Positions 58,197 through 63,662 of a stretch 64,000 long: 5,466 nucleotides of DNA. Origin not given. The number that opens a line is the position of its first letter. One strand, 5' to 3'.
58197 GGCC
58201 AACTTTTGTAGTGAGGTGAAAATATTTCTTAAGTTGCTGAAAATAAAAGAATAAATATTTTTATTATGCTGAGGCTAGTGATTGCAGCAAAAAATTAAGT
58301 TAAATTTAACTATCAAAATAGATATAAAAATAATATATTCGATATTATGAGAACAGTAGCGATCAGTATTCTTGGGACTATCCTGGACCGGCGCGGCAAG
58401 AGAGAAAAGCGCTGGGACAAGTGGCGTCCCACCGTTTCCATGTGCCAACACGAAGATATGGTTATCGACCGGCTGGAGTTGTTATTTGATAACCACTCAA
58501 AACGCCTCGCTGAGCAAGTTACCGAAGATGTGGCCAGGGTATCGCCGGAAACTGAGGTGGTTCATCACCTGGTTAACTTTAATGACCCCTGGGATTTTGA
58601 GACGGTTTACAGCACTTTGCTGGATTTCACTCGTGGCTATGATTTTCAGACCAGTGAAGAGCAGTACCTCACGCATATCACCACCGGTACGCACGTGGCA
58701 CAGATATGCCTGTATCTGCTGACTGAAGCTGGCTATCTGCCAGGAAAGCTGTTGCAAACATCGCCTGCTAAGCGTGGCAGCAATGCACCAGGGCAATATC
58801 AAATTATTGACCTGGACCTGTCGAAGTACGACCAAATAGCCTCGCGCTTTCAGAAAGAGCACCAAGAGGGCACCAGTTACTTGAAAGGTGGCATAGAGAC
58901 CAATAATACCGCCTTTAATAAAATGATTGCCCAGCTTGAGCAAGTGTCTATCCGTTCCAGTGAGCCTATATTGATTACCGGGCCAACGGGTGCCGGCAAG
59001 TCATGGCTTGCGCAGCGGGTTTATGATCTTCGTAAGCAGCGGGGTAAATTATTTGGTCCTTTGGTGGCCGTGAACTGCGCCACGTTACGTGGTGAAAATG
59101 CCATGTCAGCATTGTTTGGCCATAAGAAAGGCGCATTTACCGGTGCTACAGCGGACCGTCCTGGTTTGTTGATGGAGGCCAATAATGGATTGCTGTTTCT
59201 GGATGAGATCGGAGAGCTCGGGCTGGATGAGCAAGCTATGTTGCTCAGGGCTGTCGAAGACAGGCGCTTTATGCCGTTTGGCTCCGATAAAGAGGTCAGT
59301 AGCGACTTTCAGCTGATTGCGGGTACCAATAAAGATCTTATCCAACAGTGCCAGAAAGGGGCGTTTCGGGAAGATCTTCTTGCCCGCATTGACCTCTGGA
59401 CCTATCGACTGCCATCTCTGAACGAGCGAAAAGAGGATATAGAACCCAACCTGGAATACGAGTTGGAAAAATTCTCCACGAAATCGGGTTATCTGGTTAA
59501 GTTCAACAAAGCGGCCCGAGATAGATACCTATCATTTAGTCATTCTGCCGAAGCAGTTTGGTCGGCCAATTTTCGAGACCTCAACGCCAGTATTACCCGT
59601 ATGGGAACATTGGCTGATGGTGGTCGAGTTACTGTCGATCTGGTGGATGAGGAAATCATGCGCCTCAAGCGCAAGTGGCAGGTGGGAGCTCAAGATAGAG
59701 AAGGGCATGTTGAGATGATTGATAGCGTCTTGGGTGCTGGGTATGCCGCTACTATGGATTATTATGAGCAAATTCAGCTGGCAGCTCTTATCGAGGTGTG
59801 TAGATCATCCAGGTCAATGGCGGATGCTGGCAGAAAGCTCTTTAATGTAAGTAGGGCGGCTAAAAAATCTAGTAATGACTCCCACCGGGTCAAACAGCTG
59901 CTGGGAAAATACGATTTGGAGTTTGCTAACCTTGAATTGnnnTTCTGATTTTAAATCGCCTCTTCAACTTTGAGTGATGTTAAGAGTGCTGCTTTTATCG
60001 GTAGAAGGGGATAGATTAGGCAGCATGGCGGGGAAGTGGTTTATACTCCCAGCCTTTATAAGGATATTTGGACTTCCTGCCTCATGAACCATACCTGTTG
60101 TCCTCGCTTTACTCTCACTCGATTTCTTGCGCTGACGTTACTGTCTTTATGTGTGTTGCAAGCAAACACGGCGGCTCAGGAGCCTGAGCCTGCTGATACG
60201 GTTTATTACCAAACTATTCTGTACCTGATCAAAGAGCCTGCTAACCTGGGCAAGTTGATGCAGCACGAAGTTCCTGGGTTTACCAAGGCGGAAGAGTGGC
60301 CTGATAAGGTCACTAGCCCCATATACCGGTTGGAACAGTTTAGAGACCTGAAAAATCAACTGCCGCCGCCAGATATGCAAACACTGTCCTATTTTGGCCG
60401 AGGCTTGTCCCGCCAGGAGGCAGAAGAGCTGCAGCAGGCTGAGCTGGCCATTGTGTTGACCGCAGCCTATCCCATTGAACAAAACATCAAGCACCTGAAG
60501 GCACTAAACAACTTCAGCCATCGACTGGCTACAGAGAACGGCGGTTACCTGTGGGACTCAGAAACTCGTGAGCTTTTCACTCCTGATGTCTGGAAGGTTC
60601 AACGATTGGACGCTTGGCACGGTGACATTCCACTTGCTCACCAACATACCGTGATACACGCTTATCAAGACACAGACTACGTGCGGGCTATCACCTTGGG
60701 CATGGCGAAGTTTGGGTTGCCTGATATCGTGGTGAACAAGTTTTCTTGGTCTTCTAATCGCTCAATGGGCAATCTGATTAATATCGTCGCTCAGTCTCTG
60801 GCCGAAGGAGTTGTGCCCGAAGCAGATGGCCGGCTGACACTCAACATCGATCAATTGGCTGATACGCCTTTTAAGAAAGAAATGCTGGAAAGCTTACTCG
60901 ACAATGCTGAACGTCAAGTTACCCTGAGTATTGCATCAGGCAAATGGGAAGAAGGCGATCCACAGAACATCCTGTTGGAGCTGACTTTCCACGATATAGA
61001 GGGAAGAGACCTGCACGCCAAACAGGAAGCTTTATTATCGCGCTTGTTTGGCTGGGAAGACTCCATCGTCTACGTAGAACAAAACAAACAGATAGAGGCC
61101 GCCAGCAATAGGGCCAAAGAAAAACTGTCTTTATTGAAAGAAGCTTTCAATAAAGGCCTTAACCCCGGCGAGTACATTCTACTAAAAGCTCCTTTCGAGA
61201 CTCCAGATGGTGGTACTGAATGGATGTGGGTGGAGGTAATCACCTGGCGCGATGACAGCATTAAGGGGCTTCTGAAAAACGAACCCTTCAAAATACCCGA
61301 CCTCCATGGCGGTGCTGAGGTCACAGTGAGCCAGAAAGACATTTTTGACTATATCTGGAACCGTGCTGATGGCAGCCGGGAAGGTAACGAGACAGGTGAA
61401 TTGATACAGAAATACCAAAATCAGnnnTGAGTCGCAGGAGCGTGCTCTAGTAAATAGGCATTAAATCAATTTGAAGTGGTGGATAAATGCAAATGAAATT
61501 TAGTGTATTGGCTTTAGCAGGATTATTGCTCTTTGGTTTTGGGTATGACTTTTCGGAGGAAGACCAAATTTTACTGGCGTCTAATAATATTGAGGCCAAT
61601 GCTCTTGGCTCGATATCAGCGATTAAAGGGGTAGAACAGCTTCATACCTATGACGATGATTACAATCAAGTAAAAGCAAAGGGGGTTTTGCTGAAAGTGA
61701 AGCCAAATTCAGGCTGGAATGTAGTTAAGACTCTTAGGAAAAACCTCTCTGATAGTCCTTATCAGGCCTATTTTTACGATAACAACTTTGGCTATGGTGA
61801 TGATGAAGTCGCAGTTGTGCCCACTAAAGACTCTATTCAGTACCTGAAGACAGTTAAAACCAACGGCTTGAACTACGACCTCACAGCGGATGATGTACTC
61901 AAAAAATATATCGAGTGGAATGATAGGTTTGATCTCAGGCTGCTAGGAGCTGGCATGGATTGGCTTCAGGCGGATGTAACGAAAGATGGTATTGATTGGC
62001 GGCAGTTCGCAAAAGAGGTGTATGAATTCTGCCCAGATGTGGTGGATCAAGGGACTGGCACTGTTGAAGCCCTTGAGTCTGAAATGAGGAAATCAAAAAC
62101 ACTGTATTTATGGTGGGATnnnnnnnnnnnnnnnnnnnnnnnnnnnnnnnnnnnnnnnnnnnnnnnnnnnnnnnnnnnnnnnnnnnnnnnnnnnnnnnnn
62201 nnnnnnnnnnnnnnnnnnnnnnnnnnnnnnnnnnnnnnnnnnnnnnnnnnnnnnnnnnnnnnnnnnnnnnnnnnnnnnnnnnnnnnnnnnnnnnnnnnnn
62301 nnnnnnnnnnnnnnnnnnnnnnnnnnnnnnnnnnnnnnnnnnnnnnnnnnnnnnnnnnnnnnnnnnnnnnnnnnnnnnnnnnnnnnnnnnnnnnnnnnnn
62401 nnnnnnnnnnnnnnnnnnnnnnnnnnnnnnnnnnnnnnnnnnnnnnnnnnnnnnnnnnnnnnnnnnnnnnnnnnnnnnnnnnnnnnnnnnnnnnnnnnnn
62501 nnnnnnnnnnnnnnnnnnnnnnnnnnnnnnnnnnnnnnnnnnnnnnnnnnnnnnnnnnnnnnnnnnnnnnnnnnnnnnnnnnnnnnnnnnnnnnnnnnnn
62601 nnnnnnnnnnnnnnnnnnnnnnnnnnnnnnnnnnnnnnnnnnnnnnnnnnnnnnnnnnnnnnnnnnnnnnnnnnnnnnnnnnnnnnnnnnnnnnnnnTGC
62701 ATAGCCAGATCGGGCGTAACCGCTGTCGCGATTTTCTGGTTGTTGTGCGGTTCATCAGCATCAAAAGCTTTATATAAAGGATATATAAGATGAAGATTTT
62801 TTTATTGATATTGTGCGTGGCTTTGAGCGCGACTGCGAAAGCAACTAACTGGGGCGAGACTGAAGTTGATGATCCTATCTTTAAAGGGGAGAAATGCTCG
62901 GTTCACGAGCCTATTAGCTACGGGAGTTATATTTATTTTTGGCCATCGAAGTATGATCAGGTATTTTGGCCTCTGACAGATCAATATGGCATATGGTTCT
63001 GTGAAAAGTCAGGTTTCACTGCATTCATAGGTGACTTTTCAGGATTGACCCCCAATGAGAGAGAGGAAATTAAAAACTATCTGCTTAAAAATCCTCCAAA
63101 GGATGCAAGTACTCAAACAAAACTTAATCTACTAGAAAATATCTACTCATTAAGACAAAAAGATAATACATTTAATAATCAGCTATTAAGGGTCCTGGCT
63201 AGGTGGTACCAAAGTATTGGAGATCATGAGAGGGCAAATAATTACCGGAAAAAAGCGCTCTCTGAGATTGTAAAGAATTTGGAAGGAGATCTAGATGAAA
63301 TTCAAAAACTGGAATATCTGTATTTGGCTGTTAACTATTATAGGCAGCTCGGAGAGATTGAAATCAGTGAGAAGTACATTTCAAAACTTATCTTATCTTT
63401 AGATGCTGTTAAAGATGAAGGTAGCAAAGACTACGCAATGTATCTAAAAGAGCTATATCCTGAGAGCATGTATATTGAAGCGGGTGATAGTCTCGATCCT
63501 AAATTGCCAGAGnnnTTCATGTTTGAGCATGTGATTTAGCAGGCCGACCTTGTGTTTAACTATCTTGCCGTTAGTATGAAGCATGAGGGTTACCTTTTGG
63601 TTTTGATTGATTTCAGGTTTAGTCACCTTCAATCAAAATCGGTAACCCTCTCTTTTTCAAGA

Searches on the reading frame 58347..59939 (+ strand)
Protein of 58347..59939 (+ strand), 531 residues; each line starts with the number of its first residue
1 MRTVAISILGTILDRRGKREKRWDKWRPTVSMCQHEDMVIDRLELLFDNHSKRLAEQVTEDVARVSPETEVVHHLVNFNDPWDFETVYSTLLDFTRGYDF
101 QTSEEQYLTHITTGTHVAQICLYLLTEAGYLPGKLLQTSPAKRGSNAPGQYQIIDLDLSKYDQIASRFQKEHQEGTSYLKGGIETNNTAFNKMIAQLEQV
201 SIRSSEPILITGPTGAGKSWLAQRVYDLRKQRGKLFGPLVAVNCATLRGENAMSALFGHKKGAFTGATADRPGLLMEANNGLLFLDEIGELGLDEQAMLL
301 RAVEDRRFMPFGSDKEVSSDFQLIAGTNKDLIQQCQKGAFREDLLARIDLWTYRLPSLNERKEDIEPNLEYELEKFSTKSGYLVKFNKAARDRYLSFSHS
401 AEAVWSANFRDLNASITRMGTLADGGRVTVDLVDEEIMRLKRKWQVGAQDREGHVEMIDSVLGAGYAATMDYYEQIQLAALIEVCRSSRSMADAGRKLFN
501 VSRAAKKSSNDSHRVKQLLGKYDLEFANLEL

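Call 21: search_protein_families(library=pfam, proteins=[window:58347-59939:+], max_evalue=0.01)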
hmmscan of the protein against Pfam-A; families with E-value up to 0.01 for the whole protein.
window:58347-59939:+ (531 aa): 12 families
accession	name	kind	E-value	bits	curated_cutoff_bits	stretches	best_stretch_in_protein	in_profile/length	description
PF06956.16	RtcR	-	1.8e-84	282.2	23.1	1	2-182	2-183/183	Regulator of RNA terminal phosphate cyclase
PF00158.32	Sigma54_activat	-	4.6e-47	160.3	20.2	1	185-350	3-164/168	Sigma-54 interaction domain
PF14532.12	Sigma54_activ_2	-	3.4e-11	44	25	1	188-358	5-138/138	Sigma-54 interaction domain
PF01078.27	Mg_chelatase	-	3.9e-07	30.1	20.3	1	266-329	93-158/207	Magnesium chelatase, subunit ChlI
PF07728.20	AAA_5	-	9.5e-06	26.1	22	1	208-329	2-123/139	AAA domain (dynein-related subfamily)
PF25601.1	AAA_lid_14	-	5.6e-05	23.3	27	1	360-443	2-80/87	AAA+ ATPase lid domain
PF00004.35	AAA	-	0.00061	20.7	21.2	1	208-329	1-110/131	ATPase family associated with various cellular activities (AAA)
PF13401.12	AAA_22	-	0.00064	20.5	27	1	206-237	6-33/130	AAA domain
PF13191.12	AAA_16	-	0.00073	20.5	32.6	1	194-237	13-56/167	AAA ATPase domain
PF00005.33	ABC_tran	-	0.0013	19.8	25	0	200-234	6-41/137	ABC transporter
PF13245.12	AAA_19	-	0.0062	17.2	25.1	0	202-309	8-121/134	AAA domain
PF12775.13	AAA_7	-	0.0085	16.1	25.8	0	176-226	7-54/181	P-loop containing dynein motor region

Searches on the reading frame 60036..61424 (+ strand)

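Call 21: search_protein_families(library=pfam, proteins=[window:60036-61424:+], max_evalue=0.01)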
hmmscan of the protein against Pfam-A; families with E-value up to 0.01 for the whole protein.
window:60036-61424:+ (463 aa): 2 families
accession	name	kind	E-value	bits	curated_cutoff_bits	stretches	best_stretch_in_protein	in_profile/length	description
PF10077.14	DUF2314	-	6e-10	39.8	22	1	351-442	2-100/134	Uncharacterized protein conserved in bacteria (DUF2314)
PF14080.11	DUF4261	-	0.0071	16.8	27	0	219-259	1-41/77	Domain of unknown function (DUF4261)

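Call 54: search_protein_families(library=padloc, proteins=[window:60036-61424:+], max_evalue=0.01)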
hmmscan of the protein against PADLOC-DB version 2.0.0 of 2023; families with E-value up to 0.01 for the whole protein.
window:60036-61424:+ (463 aa): 0 families

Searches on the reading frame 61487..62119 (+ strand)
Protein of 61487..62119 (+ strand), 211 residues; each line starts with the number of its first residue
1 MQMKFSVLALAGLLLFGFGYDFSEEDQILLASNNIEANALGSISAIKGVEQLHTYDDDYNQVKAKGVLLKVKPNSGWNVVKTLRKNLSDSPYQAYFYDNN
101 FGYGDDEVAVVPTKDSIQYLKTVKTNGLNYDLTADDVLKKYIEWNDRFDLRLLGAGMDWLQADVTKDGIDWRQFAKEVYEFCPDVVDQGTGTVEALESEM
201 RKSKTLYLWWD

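Call 21: search_protein_families(library=pfam, proteins=[window:61487-62119:+], max_evalue=0.01)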
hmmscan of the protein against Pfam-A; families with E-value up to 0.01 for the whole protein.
window:61487-62119:+ (211 aa): 1 family
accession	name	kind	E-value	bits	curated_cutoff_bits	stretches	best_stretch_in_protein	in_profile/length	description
PF14062.11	DUF4253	-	2e-27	95.9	27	1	108-211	2-109/109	Domain of unknown function (DUF4253)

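Call 54: search_protein_families(library=padloc, proteins=[window:61487-62119:+], max_evalue=0.01)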
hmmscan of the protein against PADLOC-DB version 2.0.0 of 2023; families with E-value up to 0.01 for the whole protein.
window:61487-62119:+ (211 aa): 0 families

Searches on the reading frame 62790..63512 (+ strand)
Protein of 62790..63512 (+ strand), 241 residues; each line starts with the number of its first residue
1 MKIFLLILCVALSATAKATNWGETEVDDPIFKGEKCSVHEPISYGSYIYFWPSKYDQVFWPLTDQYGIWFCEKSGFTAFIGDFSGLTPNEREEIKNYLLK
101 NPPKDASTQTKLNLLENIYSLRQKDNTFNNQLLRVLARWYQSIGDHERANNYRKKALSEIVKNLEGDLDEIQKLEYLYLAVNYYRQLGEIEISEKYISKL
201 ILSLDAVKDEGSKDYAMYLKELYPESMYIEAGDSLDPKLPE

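Call 21: search_protein_families(library=pfam, proteins=[window:62790-63512:+], max_evalue=0.01)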
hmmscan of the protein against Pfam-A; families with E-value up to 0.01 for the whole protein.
window:62790-63512:+ (241 aa): 1 family
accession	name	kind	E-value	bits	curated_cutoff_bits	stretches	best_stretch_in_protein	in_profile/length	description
PF09986.15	DUF2225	-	1.1e-06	29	21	1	65-216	45-207/214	Uncharacterized protein conserved in bacteria (DUF2225)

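Call 54: search_protein_families(library=padloc, proteins=[window:62790-63512:+], max_evalue=0.01)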
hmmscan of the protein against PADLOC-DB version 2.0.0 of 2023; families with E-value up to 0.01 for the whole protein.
window:62790-63512:+ (241 aa): 0 families
